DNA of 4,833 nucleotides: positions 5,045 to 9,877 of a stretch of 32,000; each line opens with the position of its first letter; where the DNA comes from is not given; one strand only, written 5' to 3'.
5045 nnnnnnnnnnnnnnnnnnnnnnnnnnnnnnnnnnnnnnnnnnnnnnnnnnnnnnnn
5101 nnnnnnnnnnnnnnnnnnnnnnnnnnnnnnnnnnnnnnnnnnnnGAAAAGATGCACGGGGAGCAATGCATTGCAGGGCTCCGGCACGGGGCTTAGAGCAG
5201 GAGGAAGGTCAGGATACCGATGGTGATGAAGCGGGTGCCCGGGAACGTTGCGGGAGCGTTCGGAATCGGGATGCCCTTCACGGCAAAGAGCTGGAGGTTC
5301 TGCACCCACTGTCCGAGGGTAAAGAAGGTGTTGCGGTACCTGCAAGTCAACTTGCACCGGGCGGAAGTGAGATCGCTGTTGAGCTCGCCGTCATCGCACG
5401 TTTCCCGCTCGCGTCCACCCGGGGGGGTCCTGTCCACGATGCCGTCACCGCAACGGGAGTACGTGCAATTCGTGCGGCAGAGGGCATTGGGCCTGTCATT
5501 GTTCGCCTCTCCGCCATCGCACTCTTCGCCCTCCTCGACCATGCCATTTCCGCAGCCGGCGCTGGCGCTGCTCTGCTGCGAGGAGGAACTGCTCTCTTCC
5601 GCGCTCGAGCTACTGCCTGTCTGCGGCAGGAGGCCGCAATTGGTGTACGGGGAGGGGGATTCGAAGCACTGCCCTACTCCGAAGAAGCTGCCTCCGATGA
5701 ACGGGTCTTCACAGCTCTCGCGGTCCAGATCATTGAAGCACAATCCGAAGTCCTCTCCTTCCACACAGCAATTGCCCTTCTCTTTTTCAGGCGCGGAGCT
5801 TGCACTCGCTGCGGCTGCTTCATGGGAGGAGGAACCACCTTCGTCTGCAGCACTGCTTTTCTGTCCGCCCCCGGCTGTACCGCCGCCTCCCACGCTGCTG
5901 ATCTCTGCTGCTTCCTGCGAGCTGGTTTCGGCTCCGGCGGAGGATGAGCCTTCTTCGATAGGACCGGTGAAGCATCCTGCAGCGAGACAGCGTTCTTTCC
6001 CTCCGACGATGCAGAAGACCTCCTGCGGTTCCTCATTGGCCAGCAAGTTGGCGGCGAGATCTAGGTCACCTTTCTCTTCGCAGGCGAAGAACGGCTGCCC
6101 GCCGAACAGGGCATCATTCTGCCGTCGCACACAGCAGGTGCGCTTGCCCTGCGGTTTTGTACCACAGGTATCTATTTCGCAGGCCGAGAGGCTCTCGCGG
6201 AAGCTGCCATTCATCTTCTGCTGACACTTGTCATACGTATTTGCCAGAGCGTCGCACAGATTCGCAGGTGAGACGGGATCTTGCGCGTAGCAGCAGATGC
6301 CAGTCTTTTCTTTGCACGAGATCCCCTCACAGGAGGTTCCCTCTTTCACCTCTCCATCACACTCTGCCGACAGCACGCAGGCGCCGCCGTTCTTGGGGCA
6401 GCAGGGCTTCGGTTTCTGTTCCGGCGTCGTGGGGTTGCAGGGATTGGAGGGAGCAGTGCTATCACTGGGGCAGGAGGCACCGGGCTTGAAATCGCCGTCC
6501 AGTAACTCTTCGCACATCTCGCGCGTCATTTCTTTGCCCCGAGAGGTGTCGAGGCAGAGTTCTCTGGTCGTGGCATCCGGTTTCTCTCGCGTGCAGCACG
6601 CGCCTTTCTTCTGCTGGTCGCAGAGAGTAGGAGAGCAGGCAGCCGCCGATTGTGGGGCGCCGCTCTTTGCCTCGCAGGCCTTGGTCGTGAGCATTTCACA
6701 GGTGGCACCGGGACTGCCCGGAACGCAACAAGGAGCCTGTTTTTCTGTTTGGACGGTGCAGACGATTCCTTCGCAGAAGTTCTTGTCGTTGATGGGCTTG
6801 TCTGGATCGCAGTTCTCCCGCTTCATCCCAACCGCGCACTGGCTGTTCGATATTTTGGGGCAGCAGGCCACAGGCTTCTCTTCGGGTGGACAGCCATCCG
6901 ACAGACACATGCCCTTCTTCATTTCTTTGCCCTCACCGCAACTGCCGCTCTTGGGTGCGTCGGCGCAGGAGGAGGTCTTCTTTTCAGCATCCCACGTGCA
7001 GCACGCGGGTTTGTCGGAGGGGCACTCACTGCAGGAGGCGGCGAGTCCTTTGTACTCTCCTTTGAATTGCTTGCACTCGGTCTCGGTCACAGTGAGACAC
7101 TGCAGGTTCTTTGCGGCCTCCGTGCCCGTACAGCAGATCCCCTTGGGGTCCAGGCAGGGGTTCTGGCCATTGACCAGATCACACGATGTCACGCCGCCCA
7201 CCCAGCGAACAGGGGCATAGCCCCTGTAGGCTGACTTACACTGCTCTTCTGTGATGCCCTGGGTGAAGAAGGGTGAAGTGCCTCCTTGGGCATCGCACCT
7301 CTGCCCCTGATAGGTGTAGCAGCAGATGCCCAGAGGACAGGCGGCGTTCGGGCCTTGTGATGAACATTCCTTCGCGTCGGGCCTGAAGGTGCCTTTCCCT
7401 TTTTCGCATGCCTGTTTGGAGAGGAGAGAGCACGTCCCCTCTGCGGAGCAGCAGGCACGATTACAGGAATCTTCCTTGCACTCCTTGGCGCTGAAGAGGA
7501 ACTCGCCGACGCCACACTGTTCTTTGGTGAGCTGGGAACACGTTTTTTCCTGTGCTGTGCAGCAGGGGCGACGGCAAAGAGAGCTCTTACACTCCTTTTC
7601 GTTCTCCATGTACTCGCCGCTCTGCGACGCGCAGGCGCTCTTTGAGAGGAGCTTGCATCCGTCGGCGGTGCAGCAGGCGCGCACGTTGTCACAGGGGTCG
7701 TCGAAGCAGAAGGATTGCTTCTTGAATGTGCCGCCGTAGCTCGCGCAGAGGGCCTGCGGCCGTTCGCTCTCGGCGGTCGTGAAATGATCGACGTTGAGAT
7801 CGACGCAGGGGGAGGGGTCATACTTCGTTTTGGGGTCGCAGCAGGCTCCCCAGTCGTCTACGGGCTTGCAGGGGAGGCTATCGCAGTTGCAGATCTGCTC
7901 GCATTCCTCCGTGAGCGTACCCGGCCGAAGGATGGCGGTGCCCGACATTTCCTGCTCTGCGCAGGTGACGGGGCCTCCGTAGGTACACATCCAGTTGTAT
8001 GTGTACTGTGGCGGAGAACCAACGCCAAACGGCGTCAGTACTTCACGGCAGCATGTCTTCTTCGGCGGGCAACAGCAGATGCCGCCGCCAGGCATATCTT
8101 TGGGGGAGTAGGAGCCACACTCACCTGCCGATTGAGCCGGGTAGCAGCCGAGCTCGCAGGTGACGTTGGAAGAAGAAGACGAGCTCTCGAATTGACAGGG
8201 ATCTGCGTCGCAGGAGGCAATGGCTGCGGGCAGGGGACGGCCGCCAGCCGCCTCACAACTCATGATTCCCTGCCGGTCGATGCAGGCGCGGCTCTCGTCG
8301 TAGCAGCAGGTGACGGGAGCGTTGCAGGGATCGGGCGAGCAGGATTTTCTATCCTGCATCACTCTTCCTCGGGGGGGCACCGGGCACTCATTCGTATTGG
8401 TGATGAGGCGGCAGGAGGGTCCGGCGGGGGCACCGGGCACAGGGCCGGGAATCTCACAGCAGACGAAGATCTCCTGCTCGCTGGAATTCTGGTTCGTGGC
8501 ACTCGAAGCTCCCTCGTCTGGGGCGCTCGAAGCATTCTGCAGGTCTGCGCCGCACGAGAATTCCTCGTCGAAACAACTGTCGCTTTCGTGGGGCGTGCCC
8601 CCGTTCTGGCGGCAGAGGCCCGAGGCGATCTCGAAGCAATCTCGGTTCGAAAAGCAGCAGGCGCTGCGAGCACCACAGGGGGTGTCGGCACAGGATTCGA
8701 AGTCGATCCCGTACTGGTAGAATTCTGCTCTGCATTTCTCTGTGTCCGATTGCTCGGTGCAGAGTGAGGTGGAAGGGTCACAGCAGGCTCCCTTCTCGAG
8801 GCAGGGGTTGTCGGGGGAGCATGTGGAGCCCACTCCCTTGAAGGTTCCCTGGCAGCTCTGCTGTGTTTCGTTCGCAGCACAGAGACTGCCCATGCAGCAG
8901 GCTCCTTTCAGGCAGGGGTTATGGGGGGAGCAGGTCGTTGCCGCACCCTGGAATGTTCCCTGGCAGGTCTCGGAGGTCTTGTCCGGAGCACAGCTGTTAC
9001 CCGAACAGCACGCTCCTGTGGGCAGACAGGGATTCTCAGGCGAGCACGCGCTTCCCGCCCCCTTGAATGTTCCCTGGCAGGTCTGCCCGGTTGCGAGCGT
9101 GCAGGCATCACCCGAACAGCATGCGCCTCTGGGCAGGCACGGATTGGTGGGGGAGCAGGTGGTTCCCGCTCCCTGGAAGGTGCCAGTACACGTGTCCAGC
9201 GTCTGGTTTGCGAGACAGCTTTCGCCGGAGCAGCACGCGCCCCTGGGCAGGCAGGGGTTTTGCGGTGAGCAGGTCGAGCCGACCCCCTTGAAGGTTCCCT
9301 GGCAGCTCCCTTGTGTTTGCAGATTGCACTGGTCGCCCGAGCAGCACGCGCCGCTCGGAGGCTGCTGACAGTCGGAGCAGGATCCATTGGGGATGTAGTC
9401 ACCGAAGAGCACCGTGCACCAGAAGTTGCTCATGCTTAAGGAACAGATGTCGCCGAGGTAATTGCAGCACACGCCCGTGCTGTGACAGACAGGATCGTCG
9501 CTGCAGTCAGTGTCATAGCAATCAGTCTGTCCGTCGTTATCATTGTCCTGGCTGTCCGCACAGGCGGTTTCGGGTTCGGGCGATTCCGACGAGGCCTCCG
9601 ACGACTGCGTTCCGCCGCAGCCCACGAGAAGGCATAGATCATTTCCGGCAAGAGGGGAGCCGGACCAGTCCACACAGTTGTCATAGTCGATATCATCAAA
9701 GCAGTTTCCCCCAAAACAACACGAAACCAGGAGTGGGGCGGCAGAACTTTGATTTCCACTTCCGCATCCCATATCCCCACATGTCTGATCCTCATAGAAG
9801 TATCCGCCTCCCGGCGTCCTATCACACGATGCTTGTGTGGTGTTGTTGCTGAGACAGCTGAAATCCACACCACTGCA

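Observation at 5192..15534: Unassigned 'GACC' cysteine-repeat family in a tandem paralogous gene pair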

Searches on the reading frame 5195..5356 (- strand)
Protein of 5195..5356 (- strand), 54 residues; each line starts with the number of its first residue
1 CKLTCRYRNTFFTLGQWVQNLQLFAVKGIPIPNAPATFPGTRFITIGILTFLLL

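Call 86: search_protein_families(library=ncbifam, proteins=[window:5195-5356:-], max_evalue=10)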
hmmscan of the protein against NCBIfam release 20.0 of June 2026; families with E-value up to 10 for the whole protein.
seq(54 aa): 0 families

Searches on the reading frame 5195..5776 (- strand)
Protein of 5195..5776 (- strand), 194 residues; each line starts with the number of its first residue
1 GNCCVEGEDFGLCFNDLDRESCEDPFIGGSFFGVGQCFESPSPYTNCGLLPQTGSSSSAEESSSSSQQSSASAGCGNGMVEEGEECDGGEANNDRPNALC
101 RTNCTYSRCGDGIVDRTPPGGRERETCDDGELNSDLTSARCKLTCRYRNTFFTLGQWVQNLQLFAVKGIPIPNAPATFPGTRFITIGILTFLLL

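Call 10: search_protein_families(library=pfam, proteins=[window:5195-5776:-], max_evalue=10)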
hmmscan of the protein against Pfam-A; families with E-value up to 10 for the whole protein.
seq(194 aa): 1 family
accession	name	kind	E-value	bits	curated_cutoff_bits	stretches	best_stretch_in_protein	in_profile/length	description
PF13948.11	DUF4215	-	7.1e-05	23.5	27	2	103-141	16-46/47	Domain of unknown function (DUF4215)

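Call 11: search_protein_families(library=ncbifam, proteins=[window:5195-5776:-], max_evalue=10)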
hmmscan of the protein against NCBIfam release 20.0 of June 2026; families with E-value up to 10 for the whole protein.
seq(194 aa): 2 families
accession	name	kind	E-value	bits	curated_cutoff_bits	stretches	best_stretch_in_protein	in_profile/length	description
TIGR02232.1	myxo_disulf_rpt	repeat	0.004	16.9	20.8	2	107-143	2-32/38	cysteine-rich acidic repeat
NF038033.1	FEA1_rel_lipo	equivalog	0.73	8.5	250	1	7-89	16-97/406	FEA1-related lipoprotein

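Call 80: find_homologous_proteins(query=window:5195-5776:-, max_evalue=0.001)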
Query seq(194 aa) (194 aa): 2 proteins with E <= 0.001 among 109 candidates.
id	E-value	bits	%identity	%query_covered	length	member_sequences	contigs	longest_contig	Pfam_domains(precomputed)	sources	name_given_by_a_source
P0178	7.5e-5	41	44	31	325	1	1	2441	PF13948.12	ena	-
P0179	1.1e-4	40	48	35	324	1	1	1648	PF13948.12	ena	-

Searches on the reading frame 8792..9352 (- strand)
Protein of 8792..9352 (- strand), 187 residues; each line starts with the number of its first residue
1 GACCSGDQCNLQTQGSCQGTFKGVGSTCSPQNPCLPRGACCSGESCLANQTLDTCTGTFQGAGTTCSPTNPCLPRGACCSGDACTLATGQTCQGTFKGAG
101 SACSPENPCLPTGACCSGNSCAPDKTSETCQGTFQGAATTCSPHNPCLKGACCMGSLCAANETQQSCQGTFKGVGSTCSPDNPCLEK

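Call 10: search_protein_families(library=pfam, proteins=[window:8792-9352:-], max_evalue=10)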
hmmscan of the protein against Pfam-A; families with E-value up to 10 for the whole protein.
seq(187 aa): 2 families
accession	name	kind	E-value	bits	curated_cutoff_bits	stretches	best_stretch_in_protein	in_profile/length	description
PF06346.17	Drf_FH1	-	0.019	15.3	40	1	57-154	11-106/157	Formin Homology Region 1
PF14563.12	DUF4444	-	0.056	13.5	31.6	1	163-174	6-17/42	Domain of unknown function (DUF4444)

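Call 11: search_protein_families(library=ncbifam, proteins=[window:8792-9352:-], max_evalue=10)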
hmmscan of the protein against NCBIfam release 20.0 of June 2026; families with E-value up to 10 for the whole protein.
seq(187 aa): 0 families

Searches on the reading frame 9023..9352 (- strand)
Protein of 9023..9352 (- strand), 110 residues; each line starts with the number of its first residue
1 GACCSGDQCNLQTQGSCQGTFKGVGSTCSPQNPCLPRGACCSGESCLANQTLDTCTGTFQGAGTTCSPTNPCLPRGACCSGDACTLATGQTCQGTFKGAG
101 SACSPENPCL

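Call 25: search_solved_structures(query=A1, max_evalue=10)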
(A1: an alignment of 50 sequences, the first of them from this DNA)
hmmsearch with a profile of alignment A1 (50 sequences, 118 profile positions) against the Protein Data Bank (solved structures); distinct sequences matched with E-value up to 10: 3.
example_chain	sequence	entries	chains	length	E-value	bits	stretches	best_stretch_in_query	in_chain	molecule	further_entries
9xy4_A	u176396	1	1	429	1.8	12.2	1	67-117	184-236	Inactive rhomboid protein 1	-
9q7y_A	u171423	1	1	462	2.8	11.5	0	79-105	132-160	Inactive rhomboid protein 1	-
9o58_B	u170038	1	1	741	9.4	9.8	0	80-106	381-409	GFP-iRhom2 fusion protein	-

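Call 36: predict_structure(alignment_id=A1)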
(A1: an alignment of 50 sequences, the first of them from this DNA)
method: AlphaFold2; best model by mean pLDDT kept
length: 110 residues; sequences in the alignment: 50
mean_pLDDT: 95.8   pTM: 0.70
mean pLDDT of the five models: 95.8, 95.4, 95.1, 94.7, 92.6
residues with pLDDT >= 90: 109; 70-90: 1; 50-70: 0; < 50: 0
segments of 3 or more residues with pLDDT < 50: none
pLDDT, mean of each block of 10 residues (from residue 1): 97 98 96 95 96 96 95 96 95 96 93
secondary structure, 60 per line:
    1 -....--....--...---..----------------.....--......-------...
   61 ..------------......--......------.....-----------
elements in order: E2-5 E8-11 E38-42 E45-50 E58-62 E75-80 E83-88 E95-99

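Call 40: fold_search(model_id=the predicted structure, library=pdb)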
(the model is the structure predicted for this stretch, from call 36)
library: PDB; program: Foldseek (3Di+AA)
matches with E <= 10: 4; with E <= 0.001: 0
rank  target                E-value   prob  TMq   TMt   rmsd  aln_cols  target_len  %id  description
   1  5l6l_H                6.6e+00  0.02  0.13  0.16  11.3        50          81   18  Structure of Caulobacter crescentus VapBC1 bound to operator DNA (released 2016-12-28)
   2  5k8j_D                7.5e+00  0.02  0.14  0.19  11.4        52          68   17  Structure of Caulobacter crescentus VapBC1 (apo form) (released 2016-12-28)
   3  5l6l_E                8.5e+00  0.01  0.13  0.20  11.7        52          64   17  Structure of Caulobacter crescentus VapBC1 bound to operator DNA (released 2016-12-28)
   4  5l6l_A                8.5e+00  0.01  0.13  0.20  10.9        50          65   22  Structure of Caulobacter crescentus VapBC1 bound to operator DNA (released 2016-12-28)

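Call 45: find_homologous_proteins(query=A1, max_evalue=0.001)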
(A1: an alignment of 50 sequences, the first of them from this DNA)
Query A1 (50 sequences) (110 aa, profile of the alignment): 17 proteins with E <= 0.001 among 1642 candidates.
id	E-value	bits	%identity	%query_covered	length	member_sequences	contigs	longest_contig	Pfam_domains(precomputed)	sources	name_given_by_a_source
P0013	8.2e-26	108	44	83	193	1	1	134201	-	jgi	-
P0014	1.7e-25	107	36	91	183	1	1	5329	-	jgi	jgi:hypothetical protein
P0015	2.3e-25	107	41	99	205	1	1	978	-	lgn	-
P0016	3.5e-20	90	42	100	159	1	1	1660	-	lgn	-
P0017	4.4e-16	77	46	100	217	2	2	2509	-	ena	-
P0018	4.8e-14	71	39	88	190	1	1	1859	-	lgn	-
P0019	3.6e-12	64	39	93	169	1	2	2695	-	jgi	jgi:hypothetical protein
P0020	3.8e-11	61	34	83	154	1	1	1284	-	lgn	-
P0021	7.0e-11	60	34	86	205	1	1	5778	PF18962.8,PF13860.13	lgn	-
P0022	7.0e-11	60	42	99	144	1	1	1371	-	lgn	-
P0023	7.9e-11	60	36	65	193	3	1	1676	-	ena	-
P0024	1.7e-8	53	46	49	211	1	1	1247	-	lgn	-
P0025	2.7e-7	49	53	43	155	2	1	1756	-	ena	-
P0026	2.0e-6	46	35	99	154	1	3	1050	-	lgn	-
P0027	8.4e-6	44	40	99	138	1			-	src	-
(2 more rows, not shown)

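Call 49: search_protein_representatives(alignment_id=A1)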
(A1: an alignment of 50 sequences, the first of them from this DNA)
Query: 50 sequences, 118 profile positions. Proteins with E-value up to 0.001 (for the whole library): 7416; up to 1e-10: 4124; up to 1e-30: 1215. The best 150 are listed.
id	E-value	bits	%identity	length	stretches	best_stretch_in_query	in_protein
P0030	2.6e-242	805.2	-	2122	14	1-118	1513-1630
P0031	1.1e-212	709.7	-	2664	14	1-118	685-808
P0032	1.1e-204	683.8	-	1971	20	1-117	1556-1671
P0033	1.5e-189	635.0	-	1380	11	1-118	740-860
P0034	1.9e-186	625.0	-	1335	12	1-117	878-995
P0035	1.5e-183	615.6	-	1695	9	1-118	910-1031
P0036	2.9e-183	614.8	-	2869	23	1-117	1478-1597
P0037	1.1e-182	612.9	-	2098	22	1-115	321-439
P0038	1.5e-175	589.8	-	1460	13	1-118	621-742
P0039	2.1e-174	586.2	-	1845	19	1-118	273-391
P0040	2.5e-174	585.9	-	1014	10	1-118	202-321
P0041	5.3e-172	578.4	-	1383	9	1-117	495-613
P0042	1.4e-171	577.0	-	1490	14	1-118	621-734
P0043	1.3e-170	573.9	-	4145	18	2-117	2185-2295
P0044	8.1e-169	568.1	-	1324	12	1-118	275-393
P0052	2.8e-149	505.1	-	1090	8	1-118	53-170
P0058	2.6e-138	469.8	-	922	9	1-117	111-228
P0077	1.3e-118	406.2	-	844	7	1-117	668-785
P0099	2.4e-110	379.5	-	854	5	1-118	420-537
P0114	7.7e-102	352.1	-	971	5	1-117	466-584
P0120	6.4e-99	342.7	-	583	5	1-118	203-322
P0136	2.0e-95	331.4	-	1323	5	2-118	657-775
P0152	4.3e-92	320.6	-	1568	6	1-118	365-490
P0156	4.3e-91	317.4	-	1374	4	1-118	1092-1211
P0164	1.1e-89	312.8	-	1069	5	1-118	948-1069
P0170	6.9e-88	307.1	-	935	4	1-118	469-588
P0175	2.5e-86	302.1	-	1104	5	1-118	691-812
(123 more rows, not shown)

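Call 50: list_cluster_members(proteins=[P0030, P0031, P0033, P0034, P0040, P0052, P0058, P0077, P0099, P0120])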
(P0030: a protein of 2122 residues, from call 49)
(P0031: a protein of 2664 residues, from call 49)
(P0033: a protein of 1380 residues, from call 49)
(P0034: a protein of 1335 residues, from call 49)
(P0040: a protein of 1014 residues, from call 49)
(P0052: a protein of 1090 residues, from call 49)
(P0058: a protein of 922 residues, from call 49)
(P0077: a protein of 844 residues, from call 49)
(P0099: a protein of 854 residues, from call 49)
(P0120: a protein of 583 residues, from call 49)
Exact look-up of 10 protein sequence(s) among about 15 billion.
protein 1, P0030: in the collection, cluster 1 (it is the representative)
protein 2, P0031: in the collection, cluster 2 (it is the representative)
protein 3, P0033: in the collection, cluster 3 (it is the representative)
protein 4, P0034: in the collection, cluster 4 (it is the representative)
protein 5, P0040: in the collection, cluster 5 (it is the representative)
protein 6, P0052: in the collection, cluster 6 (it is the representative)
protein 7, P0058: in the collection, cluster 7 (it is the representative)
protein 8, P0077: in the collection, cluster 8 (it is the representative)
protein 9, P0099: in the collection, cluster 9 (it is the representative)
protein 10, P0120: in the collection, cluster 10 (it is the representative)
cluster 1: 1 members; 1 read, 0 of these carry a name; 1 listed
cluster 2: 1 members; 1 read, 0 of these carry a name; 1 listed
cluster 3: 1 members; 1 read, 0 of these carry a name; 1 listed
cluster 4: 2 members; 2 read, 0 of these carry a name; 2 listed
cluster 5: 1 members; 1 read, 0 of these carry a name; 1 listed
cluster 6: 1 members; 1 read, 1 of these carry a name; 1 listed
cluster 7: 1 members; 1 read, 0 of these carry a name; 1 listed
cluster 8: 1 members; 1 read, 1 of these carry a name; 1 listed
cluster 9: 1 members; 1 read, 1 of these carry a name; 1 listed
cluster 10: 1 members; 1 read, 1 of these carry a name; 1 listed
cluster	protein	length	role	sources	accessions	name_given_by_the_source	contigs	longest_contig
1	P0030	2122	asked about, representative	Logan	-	-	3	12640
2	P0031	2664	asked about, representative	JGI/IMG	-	-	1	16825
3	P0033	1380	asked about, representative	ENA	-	-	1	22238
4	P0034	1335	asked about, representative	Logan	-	-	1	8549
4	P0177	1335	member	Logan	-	-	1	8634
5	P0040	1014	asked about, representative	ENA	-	-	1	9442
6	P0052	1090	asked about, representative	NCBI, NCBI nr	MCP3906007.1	MAG: hypothetical protein GY715_20480, partial [Planctomycetes bacterium] | hypothetical protein [Planctomycetota bacterium]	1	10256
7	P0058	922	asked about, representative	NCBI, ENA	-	-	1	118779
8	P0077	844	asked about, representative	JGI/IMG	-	hypothetical protein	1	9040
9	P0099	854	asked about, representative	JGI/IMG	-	hypothetical protein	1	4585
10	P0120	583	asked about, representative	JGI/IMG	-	hypothetical protein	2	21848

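Call 55: search_protein_families(library=pfam, proteins=[P0156, P0164, P0170, P0099, P0114, P0136, P0175, P0152], max_evalue=0.001)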
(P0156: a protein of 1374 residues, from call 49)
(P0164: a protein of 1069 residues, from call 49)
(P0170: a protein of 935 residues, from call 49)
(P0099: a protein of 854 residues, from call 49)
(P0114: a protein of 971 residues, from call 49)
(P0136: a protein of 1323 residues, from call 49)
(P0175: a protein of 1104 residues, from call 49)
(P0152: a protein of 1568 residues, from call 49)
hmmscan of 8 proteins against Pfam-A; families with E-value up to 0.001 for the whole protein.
P0156 (1374 aa): 2 families
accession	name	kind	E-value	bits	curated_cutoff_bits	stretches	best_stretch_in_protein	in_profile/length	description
PF00082.27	Peptidase_S8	-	9.8e-34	117.4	21.8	1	251-543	1-288/288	Subtilase family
PF04151.21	PPC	-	0.00027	22.2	25.9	1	573-662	6-70/70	Bacterial pre-peptidase C-terminal domain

P0164 (1069 aa): 0 families

P0170 (935 aa): 3 families
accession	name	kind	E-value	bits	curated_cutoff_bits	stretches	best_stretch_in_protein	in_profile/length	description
PF00082.27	Peptidase_S8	-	4e-50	171.2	21.8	1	193-452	3-288/288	Subtilase family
PF13860.13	FlgD_ig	-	6.9e-10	39.2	27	1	861-920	14-73/79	FlgD Ig-like domain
PF16361.10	Peptidase_S8_N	-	4.4e-05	24.4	30.5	1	68-138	25-96/142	N-terminal of Subtilase family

P0099 (854 aa): 0 families

P0114 (971 aa): 3 families
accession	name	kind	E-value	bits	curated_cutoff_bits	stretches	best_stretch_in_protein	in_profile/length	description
PF13860.13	FlgD_ig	-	9.8e-12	45.1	27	1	904-957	21-74/79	FlgD Ig-like domain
PF08308.17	PEGA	-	2e-05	24.8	20.8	1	673-715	4-46/71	PEGA domain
PF18962.6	Por_Secre_tail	-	0.00037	21.2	27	1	889-967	3-73/75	Secretion system C-terminal sorting domain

P0136 (1323 aa): 1 family
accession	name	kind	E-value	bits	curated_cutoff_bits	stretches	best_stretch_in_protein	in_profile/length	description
PF07705.17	CARDB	-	1.1e-22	80.5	22.7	2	888-986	3-100/101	CARDB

P0175 (1104 aa): 0 families

P0152 (1568 aa): 1 family
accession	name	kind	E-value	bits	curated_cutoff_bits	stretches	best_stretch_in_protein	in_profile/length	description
PF13385.13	Laminin_G_3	-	5.7e-22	78.9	27.6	1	547-719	2-150/151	Concanavalin A-like lectin/glucanases superfamily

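Call 75: fold_search(model_id=the predicted structure, library=viral)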
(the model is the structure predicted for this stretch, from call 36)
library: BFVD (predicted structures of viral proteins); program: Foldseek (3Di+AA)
matches with E <= 10: 4; with E <= 0.001: 0
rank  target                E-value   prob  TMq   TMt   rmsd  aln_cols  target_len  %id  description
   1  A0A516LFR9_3          4.2e+00  0.03  0.23  0.04  10.5       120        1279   18  (no name in the UniProt tables at hand)
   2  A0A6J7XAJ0            6.6e+00  0.01  0.15  0.04  18.9       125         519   14  Collagen triple helix repeat [uncultured Caudovirales phage]
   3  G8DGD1                9.0e+00  0.01  0.16  0.10  13.8        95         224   14  (no name in the UniProt tables at hand)
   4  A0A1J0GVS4            9.6e+00  0.03  0.16  0.29   7.3        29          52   17  Uncharacterized protein [Streptomyces phage BRock]

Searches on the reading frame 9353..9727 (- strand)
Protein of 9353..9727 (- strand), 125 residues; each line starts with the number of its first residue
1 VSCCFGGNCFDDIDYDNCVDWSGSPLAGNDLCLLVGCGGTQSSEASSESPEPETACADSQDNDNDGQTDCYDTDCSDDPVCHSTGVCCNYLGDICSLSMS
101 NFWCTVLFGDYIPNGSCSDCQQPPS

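Call 10: search_protein_families(library=pfam, proteins=[window:9353-9727:-], max_evalue=10)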
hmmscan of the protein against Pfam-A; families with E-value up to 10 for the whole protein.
seq(125 aa): 3 families
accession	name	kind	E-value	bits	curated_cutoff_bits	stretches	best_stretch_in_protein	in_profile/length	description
PF19544.4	DUF6068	-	0.25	10.5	25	1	25-61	9-46/392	Family of unknown function (DUF6068)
PF02819.20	Toxin_9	-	3.7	8.4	21.3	1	86-111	14-39/43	Spider toxin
PF16339.10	DUF4969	-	7.7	7.4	31.4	1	54-82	20-49/79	Domain of unknown function (DUF4969)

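Call 11: search_protein_families(library=ncbifam, proteins=[window:9353-9727:-], max_evalue=10)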
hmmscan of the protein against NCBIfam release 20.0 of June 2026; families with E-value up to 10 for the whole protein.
seq(125 aa): 1 family
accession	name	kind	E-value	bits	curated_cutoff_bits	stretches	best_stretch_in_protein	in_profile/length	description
NF033662.1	acid_disulf_rpt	repeat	1.2e-07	31.3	41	1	52-81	3-32/32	acidic double-disulfide repeat-containing protein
